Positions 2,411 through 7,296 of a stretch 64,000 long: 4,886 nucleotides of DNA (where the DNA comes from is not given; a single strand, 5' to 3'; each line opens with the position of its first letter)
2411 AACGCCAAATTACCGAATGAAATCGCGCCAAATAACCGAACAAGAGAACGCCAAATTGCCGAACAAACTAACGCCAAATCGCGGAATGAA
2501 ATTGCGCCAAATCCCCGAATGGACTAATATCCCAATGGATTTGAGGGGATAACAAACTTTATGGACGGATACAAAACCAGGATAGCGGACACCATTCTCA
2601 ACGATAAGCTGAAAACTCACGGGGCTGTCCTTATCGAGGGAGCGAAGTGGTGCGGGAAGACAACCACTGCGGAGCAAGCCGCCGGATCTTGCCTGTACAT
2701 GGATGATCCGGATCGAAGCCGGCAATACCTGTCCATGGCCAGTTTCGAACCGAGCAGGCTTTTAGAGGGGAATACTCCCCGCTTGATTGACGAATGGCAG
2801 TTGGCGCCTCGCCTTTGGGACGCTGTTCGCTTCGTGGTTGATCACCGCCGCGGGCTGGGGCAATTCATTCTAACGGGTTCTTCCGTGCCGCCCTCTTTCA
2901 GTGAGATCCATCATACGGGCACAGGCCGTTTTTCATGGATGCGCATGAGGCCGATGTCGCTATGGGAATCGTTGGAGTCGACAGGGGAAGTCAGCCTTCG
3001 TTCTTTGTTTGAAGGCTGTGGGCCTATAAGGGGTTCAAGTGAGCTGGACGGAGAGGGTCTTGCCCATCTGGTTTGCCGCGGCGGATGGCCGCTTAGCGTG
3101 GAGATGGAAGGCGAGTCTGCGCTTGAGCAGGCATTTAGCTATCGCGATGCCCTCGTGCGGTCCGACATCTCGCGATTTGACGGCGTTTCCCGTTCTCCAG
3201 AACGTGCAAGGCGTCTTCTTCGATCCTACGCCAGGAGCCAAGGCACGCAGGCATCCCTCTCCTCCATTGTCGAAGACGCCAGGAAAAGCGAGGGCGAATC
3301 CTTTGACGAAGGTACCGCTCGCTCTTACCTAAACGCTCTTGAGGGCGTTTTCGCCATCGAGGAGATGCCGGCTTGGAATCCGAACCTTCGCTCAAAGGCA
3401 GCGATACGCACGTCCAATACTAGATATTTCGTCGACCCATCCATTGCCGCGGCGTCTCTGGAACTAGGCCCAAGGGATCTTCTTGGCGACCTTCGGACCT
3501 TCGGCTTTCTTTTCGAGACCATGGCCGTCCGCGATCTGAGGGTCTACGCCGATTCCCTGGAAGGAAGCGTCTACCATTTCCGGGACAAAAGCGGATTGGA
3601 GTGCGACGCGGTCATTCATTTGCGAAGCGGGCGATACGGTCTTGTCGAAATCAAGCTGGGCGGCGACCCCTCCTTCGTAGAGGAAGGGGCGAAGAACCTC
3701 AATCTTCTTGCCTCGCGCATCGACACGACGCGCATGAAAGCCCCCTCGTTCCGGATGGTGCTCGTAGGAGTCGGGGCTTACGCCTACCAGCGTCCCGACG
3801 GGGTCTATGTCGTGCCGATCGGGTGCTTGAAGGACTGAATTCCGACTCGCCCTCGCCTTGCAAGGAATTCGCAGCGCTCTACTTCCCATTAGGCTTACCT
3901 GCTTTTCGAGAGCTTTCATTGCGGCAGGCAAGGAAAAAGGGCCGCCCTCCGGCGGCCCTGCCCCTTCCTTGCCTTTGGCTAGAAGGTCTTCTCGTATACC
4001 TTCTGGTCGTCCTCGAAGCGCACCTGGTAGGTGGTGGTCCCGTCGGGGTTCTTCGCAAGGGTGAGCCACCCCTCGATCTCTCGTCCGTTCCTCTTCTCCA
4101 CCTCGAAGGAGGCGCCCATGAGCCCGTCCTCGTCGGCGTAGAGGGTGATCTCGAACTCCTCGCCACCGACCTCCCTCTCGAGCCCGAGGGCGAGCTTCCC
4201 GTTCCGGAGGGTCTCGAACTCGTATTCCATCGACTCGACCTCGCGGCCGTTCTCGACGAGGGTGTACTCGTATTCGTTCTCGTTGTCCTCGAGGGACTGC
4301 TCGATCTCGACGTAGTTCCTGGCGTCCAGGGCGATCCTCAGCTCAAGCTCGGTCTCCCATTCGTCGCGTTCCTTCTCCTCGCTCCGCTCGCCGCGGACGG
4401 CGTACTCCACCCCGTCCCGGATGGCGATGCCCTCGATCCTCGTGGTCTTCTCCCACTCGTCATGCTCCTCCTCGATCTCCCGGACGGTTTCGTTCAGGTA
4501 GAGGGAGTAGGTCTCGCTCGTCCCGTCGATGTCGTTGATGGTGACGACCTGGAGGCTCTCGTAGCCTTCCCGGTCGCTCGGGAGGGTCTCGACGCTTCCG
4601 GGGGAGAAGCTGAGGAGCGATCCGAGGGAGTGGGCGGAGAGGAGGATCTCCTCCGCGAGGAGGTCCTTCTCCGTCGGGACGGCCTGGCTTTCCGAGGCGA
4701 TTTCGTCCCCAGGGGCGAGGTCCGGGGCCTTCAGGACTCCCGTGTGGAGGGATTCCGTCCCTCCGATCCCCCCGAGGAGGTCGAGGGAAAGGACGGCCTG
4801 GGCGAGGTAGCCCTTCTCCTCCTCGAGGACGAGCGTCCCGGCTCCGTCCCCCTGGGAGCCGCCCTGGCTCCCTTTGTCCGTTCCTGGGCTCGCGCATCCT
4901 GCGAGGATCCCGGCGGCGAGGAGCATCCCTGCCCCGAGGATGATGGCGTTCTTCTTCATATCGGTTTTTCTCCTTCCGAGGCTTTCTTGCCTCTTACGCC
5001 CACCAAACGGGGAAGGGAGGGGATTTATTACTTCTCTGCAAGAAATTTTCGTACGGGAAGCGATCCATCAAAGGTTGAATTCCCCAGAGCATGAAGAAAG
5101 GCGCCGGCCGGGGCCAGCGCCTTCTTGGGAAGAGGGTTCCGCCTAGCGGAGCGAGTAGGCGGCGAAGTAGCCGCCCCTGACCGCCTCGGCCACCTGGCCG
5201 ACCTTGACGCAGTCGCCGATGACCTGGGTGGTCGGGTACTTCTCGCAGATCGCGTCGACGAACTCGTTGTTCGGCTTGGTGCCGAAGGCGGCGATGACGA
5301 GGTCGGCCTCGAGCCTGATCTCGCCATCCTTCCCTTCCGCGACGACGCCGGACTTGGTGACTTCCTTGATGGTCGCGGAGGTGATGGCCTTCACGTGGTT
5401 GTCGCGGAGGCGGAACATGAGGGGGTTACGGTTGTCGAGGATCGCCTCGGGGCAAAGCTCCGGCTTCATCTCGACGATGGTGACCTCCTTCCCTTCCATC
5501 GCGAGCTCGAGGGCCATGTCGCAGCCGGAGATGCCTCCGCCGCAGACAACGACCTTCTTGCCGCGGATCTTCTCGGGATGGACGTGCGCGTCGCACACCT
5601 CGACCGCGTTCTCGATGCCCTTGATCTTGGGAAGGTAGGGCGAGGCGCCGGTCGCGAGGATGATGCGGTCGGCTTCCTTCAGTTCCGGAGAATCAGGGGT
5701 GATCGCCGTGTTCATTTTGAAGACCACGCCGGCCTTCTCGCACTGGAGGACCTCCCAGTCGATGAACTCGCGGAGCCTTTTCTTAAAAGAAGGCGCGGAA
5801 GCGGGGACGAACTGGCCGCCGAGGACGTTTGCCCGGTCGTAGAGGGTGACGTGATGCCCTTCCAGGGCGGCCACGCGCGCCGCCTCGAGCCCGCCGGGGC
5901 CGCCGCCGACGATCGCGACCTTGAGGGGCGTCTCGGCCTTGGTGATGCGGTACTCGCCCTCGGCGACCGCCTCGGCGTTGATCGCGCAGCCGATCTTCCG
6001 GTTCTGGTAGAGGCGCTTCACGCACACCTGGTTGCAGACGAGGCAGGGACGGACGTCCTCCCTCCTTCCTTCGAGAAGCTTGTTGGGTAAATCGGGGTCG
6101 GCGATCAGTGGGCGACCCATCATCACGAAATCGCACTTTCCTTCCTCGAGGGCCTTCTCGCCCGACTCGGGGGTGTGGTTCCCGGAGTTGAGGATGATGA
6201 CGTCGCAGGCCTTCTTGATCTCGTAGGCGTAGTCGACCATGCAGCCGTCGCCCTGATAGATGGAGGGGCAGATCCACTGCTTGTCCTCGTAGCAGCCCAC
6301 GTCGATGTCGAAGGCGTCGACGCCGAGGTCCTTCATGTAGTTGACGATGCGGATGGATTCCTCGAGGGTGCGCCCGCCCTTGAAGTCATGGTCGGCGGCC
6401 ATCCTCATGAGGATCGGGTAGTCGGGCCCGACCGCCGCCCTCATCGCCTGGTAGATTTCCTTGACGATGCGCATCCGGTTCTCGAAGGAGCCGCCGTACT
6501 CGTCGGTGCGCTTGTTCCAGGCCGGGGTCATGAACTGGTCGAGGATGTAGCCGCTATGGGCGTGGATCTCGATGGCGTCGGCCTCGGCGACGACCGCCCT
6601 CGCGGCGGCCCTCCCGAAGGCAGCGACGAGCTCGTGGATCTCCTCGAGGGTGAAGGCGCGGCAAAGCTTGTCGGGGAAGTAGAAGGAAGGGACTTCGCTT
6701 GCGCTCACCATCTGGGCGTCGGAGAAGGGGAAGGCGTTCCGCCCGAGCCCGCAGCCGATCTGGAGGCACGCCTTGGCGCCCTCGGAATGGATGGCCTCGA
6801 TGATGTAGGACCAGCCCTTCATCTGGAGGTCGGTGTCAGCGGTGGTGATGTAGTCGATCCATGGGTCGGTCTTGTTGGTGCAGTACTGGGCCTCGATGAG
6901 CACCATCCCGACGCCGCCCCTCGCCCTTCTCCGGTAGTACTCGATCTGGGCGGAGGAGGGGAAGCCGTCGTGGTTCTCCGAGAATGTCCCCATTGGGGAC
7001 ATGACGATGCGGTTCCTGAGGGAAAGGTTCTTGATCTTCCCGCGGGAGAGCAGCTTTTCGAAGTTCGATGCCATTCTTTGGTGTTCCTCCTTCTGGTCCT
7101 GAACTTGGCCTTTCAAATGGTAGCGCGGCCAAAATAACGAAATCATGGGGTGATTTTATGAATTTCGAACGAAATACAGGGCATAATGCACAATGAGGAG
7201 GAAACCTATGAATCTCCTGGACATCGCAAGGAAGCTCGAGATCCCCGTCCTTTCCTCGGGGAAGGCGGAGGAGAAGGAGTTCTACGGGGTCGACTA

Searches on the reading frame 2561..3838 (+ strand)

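Call 49: search_protein_families(library=pfam, proteins=[window:2561-3838:+], max_evalue=0.0001)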
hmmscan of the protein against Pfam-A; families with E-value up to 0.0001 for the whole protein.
window:2561-3838:+ (425 aa): 2 families
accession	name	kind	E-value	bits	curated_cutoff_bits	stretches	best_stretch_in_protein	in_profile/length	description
PF13635.12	DUF4143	-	3.9e-32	111.6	28.1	1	201-366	2-159/160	Domain of unknown function (DUF4143)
PF13173.12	AAA_14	-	7e-14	52.4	27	1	21-137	3-128/129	AAA domain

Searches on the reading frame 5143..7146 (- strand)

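Call 50: search_protein_families(library=pfam, proteins=[window:5143-7146:-], max_evalue=0.0001)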
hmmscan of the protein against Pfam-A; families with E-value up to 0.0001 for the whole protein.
window:5143-7146:- (667 aa): 16 families
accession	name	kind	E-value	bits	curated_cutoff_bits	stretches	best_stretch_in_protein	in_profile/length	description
PF00724.26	Oxidored_FMN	-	8.7e-65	219.7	27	1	37-362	7-340/342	NADH:flavin oxidoreductase / NADH oxidase family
PF07992.20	Pyr_redox_2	-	3.4e-35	122.3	26.1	1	409-631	2-245/291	Pyridine nucleotide-disulphide oxidoreductase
PF13738.12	Pyr_redox_3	-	6.5e-20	72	30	1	488-633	121-277/305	Pyridine nucleotide-disulphide oxidoreductase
PF00070.33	Pyr_redox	-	4.1e-18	66.1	22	1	531-601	1-71/82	Pyridine nucleotide-disulphide oxidoreductase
PF13450.12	NAD_binding_8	-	1.2e-12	48.3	21.9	1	412-446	1-35/68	NAD(P)-binding Rossmann-like domain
PF12831.13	FAD_oxidored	-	6.6e-12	45.9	27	1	410-452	2-44/416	FAD dependent oxidoreductase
PF01266.30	DAO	-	3.4e-11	43.7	27.9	1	531-565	1-35/353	FAD dependent oxidoreductase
PF00890.30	FAD_binding_2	-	6.6e-08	32.6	20.4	0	532-562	2-32/414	FAD binding domain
PF03486.20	HI0933_like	-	6.8e-08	32.7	50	0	409-445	2-38/244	HI0933-like protein Rossmann domain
PF13241.12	NAD_binding_7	-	2.6e-06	28.4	22.1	0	526-635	4-83/104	Putative NAD(P)-binding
PF02737.24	3HCDH_N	-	3.4e-06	27.5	22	0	409-468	1-56/180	3-hydroxyacyl-CoA dehydrogenase, NAD binding domain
PF01134.28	GIDA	-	4.6e-06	26.4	22.1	0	409-436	1-28/391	Glucose inhibited division protein A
PF01262.27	AlaDh_PNT_C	-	1.1e-05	25.4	23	0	406-439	27-60/214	Alanine dehydrogenase/PNT, C-terminal domain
PF00743.25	FMO-like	-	1.9e-05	23.7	22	0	520-560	174-214/532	Flavin-binding monooxygenase-like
PF01494.25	FAD_binding_3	-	2.1e-05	24.3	22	0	409-439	3-33/349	FAD binding domain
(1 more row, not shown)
